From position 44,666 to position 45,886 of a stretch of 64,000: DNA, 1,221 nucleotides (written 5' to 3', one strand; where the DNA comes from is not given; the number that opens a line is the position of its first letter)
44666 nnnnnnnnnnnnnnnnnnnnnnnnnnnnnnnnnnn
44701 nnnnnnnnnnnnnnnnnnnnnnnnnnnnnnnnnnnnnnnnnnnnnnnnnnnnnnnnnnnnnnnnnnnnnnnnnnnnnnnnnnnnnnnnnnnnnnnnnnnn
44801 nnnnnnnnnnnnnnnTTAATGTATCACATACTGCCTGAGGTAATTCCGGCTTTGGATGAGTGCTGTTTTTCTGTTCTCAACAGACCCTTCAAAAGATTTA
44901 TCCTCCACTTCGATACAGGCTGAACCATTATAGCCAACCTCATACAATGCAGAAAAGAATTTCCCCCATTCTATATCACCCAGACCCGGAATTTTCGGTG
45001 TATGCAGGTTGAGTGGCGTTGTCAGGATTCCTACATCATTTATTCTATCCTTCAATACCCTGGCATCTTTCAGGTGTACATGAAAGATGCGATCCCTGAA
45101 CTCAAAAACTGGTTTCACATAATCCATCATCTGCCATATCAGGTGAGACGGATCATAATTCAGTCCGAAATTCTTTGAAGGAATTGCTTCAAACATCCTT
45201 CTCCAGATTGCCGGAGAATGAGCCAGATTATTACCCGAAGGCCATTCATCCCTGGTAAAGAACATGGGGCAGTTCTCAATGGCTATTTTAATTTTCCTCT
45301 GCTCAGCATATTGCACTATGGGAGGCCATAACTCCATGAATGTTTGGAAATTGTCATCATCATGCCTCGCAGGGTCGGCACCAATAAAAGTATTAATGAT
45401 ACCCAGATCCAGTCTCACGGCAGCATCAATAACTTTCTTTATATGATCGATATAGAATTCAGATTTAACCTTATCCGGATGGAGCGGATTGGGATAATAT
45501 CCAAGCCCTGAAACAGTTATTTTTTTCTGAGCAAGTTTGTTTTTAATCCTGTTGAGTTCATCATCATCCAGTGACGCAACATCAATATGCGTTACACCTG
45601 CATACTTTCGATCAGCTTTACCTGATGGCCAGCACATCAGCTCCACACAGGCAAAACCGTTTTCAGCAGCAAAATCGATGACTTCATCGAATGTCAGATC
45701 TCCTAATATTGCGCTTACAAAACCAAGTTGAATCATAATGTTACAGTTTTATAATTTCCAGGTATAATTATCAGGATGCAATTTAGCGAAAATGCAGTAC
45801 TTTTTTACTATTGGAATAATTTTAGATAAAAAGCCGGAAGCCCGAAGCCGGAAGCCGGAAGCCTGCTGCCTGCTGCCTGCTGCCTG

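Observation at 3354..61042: Dispersed family of degenerate 7-nt-period arrays, mostly butted against CDS ends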

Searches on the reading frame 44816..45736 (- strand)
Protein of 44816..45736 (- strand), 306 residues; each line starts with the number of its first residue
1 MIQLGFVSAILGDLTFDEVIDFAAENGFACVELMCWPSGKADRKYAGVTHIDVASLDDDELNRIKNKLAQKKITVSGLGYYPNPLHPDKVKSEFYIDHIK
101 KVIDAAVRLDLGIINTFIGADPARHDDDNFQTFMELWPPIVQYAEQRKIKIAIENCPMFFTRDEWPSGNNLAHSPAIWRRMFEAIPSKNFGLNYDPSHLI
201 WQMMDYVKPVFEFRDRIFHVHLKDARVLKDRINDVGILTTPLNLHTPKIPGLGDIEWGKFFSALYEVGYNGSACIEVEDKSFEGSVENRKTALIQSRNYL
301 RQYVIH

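Call 6: search_protein_families(library=ncbifam, proteins=[window:44816-45736:-])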
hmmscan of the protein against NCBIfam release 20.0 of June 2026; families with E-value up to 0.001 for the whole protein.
window:44816-45736:- (306 aa): 4 families
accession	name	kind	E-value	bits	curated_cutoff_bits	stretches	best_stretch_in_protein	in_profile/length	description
TIGR04379.1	myo_inos_iolE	equivalog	3e-10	40.1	290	1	187-279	174-268/290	myo-inosose-2 dehydratase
NF041099.2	keto_glucon_epim_IolO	equivalog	4.2e-09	36.1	300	1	86-225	82-214/269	5-keto-L-gluconate epimerase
TIGR03234.1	OH-pyruv-isom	equivalog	6.3e-08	32.3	353.45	1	7-276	7-239/254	hydroxypyruvate isomerase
NF009689.0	PRK13210.1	subfamily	3.4e-05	23.2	200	1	9-303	12-278/286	L-ribulose-5-phosphate 3-epimerase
